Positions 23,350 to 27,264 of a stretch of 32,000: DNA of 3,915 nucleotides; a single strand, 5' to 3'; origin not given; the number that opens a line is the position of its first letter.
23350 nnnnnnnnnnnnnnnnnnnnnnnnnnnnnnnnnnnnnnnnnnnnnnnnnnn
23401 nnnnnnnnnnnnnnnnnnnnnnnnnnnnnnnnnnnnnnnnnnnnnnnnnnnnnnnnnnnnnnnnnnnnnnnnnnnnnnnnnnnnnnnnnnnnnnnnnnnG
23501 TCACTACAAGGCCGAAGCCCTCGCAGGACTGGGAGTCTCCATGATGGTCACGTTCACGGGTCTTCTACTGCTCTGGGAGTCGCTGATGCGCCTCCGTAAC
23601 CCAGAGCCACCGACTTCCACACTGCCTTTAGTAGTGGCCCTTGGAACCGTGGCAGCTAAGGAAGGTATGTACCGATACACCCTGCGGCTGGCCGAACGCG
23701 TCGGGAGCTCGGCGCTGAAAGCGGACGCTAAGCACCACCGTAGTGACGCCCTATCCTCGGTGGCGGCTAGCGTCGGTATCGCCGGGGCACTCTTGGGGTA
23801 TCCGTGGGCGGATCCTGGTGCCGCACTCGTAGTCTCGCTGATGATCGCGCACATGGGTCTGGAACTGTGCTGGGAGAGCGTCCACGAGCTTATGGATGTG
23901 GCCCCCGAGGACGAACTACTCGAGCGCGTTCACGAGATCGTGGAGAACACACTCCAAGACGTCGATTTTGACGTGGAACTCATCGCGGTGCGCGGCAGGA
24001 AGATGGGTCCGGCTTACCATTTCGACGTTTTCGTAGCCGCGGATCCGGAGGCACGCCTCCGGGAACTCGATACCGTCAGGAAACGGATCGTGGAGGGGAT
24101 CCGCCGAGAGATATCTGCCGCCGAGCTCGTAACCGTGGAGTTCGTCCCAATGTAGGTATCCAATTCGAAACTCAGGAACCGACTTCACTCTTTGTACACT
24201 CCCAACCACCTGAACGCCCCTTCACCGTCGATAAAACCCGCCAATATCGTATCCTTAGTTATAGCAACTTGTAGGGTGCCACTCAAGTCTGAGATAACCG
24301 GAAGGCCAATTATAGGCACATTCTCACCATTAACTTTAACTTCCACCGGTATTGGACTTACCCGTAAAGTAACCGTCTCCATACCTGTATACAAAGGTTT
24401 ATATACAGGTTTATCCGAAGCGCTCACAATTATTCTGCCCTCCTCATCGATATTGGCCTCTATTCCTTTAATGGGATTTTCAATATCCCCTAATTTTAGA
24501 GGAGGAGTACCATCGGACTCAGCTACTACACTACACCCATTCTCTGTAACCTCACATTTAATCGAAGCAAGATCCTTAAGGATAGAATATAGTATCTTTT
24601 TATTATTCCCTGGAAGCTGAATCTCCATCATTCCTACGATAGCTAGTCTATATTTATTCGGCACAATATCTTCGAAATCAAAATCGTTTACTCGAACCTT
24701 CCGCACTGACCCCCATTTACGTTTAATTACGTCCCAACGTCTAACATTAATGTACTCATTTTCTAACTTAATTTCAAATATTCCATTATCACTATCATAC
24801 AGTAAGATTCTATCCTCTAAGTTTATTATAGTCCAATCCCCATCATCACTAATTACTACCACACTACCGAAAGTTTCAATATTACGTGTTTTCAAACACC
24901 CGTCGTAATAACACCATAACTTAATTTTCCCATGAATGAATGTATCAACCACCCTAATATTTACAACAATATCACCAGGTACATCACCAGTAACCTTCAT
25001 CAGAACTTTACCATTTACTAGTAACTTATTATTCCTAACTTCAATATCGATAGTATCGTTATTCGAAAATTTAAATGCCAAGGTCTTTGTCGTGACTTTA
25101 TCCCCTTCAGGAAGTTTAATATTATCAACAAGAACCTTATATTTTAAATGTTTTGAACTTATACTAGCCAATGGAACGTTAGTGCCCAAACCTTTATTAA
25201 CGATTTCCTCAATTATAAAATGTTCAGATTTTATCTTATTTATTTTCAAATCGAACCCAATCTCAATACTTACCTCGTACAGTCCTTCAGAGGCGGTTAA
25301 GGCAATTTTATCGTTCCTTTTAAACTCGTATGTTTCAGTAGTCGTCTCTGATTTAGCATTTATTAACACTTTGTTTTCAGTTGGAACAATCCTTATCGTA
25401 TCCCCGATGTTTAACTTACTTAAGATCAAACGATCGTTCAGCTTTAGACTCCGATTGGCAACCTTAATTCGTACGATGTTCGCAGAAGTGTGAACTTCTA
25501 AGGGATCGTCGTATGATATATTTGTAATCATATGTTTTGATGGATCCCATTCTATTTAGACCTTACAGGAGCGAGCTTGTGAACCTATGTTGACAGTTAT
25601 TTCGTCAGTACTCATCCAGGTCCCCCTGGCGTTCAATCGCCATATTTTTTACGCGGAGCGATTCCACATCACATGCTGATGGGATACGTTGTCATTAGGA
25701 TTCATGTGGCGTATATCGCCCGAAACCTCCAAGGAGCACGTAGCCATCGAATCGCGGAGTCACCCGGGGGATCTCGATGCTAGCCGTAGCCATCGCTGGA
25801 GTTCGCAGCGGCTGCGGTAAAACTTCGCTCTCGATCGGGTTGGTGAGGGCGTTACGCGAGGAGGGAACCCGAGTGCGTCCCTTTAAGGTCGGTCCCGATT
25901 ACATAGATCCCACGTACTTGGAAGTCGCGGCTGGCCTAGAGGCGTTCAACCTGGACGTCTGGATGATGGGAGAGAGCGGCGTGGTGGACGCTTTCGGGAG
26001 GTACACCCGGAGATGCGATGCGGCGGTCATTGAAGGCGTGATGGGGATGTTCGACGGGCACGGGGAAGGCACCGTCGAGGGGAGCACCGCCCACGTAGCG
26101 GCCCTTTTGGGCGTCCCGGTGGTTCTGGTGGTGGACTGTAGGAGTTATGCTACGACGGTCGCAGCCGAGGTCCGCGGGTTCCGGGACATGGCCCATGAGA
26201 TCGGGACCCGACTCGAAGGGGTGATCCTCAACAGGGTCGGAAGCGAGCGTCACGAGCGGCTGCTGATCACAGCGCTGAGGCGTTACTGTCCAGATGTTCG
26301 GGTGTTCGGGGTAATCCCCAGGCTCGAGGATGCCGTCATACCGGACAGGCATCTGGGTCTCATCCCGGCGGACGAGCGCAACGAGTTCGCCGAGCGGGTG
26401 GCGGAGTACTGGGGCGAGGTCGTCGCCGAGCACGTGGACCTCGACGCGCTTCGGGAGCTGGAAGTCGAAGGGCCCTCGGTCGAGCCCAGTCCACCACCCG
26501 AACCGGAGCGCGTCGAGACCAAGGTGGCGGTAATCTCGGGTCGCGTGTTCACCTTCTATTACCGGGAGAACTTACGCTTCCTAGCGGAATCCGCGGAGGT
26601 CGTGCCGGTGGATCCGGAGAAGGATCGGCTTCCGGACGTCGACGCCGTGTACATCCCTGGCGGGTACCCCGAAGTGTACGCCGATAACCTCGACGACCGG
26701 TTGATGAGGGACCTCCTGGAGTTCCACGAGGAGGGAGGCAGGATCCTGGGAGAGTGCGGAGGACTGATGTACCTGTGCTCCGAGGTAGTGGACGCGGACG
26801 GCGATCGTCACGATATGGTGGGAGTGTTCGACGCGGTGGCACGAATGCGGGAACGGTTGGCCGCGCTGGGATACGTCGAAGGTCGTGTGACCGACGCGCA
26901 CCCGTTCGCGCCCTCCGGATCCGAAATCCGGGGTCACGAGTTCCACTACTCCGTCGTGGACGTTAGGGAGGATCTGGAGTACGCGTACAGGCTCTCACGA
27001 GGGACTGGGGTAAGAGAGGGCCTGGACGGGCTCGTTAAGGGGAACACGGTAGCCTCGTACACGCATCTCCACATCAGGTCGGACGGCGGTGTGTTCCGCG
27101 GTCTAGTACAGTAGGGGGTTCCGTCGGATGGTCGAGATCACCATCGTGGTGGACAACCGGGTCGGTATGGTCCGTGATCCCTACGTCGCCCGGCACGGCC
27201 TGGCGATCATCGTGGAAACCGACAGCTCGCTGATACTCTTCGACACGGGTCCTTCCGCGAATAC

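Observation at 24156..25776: Low-GC island (~1.6 kb) with one orphan 448-aa beta-rich ORF in a ~60% GC chromosome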

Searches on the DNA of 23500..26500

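Call 34: search_rna_families(source=window, start=23500, end=26500, threshold=evalue, max_evalue=1)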
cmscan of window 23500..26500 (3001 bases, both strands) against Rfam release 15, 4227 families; matches with E-value up to 1: 1.
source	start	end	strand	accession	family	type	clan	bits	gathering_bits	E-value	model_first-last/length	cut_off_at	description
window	25068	25147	-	RF02785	snoRNA2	Gene; snRNA; snoRNA; CD-box;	-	20.9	108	0.65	1-83/83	no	Trypanosomatid small nucleolar RNA 2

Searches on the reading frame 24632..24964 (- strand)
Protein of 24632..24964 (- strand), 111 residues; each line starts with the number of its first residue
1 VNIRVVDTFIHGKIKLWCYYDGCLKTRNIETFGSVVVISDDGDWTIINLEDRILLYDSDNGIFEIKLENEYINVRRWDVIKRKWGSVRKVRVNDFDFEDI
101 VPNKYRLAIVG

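Call 74: predict_structure(alignment_id=A4)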
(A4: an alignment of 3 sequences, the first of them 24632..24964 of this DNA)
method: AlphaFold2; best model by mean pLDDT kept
length: 111 residues; sequences in the alignment: 3
mean_pLDDT: 47.8   pTM: 0.49
mean pLDDT of the five models: 47.8, 46.8, 45.8, 44.2, 37.9
residues with pLDDT >= 90: 0; 70-90: 7; 50-70: 45; < 50: 59
segments of 3 or more residues with pLDDT < 50: 1-42, 97-111
pLDDT, mean of each block of 10 residues (from residue 1): 26 32 35 33 53 61 66 66 70 50 35 25
secondary structure, 60 per line:
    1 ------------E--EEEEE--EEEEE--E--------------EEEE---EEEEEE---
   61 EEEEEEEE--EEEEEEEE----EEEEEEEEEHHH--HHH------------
elements in order: E16-20 E23-27 E45-48 E52-57 E61-68 E71-78 E83-91

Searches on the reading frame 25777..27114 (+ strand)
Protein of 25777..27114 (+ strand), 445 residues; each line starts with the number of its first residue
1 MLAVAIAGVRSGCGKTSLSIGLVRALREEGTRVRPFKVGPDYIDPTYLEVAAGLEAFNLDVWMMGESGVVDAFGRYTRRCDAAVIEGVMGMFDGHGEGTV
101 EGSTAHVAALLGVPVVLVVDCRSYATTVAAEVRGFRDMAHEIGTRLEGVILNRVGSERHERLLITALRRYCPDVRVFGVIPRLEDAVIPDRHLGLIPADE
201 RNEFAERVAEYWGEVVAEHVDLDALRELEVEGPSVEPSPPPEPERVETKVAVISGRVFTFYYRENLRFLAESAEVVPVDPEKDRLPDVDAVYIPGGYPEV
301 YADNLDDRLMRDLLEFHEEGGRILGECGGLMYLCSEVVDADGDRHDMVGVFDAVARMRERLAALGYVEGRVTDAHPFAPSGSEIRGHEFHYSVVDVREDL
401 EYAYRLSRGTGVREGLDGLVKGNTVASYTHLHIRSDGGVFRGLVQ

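Call 15: find_related_loci(query=window:25777-27114:+, collection=genome_contigs, flank=10000)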
Query window:25777-27114:+ (445 aa) in genome_contigs; peptide patterns used: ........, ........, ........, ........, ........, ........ (x = any residue, [..] = any of these).
600 stretches matched a pattern (row limit reached: there are more); 556 encode a relative of the query (tblastn E <= 1e-3); the best 80 are kept; 80 distinct loci.
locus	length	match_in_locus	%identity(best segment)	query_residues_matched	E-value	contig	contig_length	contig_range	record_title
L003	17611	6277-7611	76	1-445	0e+0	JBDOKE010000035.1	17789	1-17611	MAG: Methanobacteriota archaeon isolate FK190211_WC_175_metabat1_scaf2bin.007 NODE_273_length_17789_cov_3.540935, whole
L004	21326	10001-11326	77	4-445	0e+0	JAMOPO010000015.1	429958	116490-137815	MAG: Methanobacteriota archaeon isolate 4559-240_metabat1_scaf2bin.048 4559-240_scaffold_1_c1, whole genome shotgun sequ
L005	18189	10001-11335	77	1-445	0e+0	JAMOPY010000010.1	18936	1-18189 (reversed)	MAG: Methanobacteriota archaeon isolate 4559-240_metabat2_scaf2bin.008 4559-240_scaffold_147_c2, whole genome shotgun se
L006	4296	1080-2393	68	10-445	3e-177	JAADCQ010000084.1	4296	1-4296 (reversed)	MAG: Methanopyri archaeon isolate L_MaxBin.003 contig-127_28488, whole genome shotgun sequence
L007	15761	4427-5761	41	4-445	7e-97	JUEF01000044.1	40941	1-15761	MAG: Peptococcaceae bacterium BICA1-8 BICA1a_1052687, whole genome shotgun sequence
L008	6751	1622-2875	44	4-433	6e-95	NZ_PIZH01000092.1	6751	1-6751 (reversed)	MAG: Methanoregula sp. isolate PD_MW2_B NODE_947_length_6751_cov_8.7376_ID_1223611, whole genome shotgun sequence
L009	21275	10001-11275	41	14-435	1e-93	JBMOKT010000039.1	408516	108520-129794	MAG: Bacillota bacterium isolate Betzabe_MAG005 MAG005_39, whole genome shotgun sequence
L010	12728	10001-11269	40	3-433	7e-93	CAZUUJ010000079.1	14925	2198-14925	MAG TPA_asm: uncultured Desulfocapsaceae bacterium isolate SRP077602_co7_573 genome assembly, contig: NODE_19267_length_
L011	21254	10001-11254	40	4-433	1e-92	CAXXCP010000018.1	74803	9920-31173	MAG: uncultured Methanoregula sp. isolate 40c00975-8508-4419-bb0e-c14120047957 genome assembly, contig: contig_18, whole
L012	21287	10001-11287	39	4-432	2e-92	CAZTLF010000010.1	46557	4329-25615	MAG TPA_asm: uncultured Thermodesulfovibrio sp. isolate binchicken_co40_84 genome assembly, contig: NODE_632_length_4655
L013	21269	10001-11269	40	3-433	2e-91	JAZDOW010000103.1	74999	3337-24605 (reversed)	MAG: Pseudomonadota bacterium isolate MEGAHIT-group-0.800 k141_11894752, whole genome shotgun sequence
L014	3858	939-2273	42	3-445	4e-92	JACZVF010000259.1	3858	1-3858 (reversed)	MAG: Chloroflexota bacterium isolate B17T3L14 B17T3L14_NODE28322, whole genome shotgun sequence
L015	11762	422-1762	42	4-439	2e-91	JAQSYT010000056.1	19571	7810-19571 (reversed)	MAG: Paenibacillaceae bacterium isolate L_E1_T20_B_bin.31 scaffold_2567, whole genome shotgun sequence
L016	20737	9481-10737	42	4-433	4e-91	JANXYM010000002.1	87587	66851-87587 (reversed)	MAG: Methanomicrobiales archaeon isolate GL140_3_metabat_414 GL140_3_k141_2466529, whole genome shotgun sequence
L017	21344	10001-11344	42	4-445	9e-91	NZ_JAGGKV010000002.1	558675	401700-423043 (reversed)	Paenibacillus aceris strain DSM 24950 Ga0454130_02, whole genome shotgun sequence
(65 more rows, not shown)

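Call 35: find_homologous_proteins(query=window:25777-27114:+, max_evalue=1e-150)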
Query window:25777-27114:+ (445 aa): 5 proteins with E <= 1e-150 among 8000 candidates.
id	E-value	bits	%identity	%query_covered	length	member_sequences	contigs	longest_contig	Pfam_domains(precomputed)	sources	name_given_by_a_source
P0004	1.0e-281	953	95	100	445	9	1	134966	PF01656.30,PF07685.21,PF13500.13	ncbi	ncbi:cobyrinate a,c-diamide synthase [Methanopyrus kandleri]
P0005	4.1e-227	773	77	100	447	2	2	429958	PF01656.30,PF07685.21,PF13500.13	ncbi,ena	-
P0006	2.6e-225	767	77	100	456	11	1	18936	PF01656.30,PF07685.21,PF13500.13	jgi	-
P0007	4.1e-194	664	68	100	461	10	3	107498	PF01656.30,PF07685.21,PF13500.13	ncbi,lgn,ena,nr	ncbi:MAG: hydrogenobyrinic acid a,c-diamide synthase (glutamine-hydrolyzing) [Methanopyri archaeon]|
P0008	8.1e-190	650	68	100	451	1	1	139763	PF01656.30,PF07685.21,PF09825.16,PF13500.13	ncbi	-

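Call 36: find_encoding_contigs(protein=P0004, flank=10000)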
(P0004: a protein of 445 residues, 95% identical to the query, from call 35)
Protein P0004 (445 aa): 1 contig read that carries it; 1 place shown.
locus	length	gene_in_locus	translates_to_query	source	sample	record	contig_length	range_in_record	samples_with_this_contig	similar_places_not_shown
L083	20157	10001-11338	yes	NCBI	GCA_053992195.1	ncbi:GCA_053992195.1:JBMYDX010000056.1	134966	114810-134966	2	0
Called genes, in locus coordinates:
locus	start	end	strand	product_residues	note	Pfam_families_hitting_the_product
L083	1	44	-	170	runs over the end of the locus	PF07992:Pyr_redox_2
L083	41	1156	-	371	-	PF00732:GMC_oxred_N (weak)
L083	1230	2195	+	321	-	PF00188:CAP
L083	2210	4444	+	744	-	PF00009:GTP_EFTU, PF00071:Ras (faint), PF01926:MMR_HSR1, PF02421:FeoB_N, PF09439:SRPRB (weak), PF22042:EF-G_D2 (weak)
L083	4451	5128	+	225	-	-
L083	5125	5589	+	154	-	PF22769:DCD, PF00692:dUTPase (weak)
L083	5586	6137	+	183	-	PF23023:Anti-Pycsar_Apyc1 (faint), PF00753:Lactamase_B, PF12706:Lactamase_B_2 (weak), PF00753:Lactamase_B (weak)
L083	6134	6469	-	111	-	PF17393:DUF5402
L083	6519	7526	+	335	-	PF07690:MFS_1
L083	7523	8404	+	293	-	PF01545:Cation_efflux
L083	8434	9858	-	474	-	-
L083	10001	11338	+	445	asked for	PF01656:CbiA, PF13500:AAA_26, PF07685:GATase_3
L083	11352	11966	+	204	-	PF00753:Lactamase_B, PF23023:Anti-Pycsar_Apyc1 (faint), PF12706:Lactamase_B_2 (faint)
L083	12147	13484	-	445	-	PF01029:NusB, PF13649:Methyltransf_25 (faint), PF22458:RsmF-B_ferredox, PF02475:TRM5-TYW2_MTfase (faint), PF01189:Methyltr_RsmB-F, PF01728:FtsJ, PF13847:Methyltransf_31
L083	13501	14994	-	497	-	PF13520:AA_permease_2, PF00324:AA_permease, PF00474:SSF (weak)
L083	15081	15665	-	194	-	PF04266:ASCH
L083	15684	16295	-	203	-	PF00318:Ribosomal_S2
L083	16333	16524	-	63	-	PF12837:Fer4_6 (weak), PF13237:Fer4_10, PF14697:Fer4_21, PF13187:Fer4_9, PF12838:Fer4_7, PF12797:Fer4_2 (weak), PF12837:Fer4_6, PF00037:Fer4, +4 more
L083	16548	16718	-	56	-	PF01192:RNA_pol_Rpb6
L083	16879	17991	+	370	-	PF01546:Peptidase_M20, PF07687:M20_dimer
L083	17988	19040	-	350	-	PF17396:DUF1611_N, PF07755:DUF1611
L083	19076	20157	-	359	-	PF01336:tRNA_anti-codon (weak), PF00149:Metallophos, PF04042:DNA_pol_E_B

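Call 66: search_protein_families(library=pfam, proteins=[L086:1656-2705:+, L086:2816-3289:-, L086:3286-3657:-, P0011], max_evalue=1)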
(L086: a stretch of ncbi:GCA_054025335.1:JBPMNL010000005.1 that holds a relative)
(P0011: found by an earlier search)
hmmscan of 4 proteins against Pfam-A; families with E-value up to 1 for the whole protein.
L086:1656-2705:+ (349 aa): 0 families

L086:2816-3289:- (157 aa): 0 families

L086:3286-3657:- (123 aa): 3 families
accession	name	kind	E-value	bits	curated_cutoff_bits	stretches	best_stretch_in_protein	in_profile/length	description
PF14520.12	HHH_5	-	0.0066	17.3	27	1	25-62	14-51/57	Helix-hairpin-helix domain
PF04545.22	Sigma70_r4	-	0.036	14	24.1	1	44-67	22-45/50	Sigma-70, region 4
PF10415.14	FumaraseC_C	-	0.18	12.7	32.5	0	16-54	19-49/54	Fumarase C C-terminus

P0011 (474 aa): 1 family
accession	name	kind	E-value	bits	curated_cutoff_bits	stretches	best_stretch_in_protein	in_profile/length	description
PF02531.21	PsaD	-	0.0037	17.3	22.4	1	21-101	27-110/136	PsaD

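Call 67: search_protein_families(library=padloc, proteins=[L086:1656-2705:+, L086:2816-3289:-, L086:3286-3657:-], max_evalue=1)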
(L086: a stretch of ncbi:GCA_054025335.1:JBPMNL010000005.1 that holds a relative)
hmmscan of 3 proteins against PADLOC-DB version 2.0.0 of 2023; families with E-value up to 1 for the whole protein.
L086:1656-2705:+ (349 aa): 0 families

L086:2816-3289:- (157 aa): 0 families

L086:3286-3657:- (123 aa): 0 families
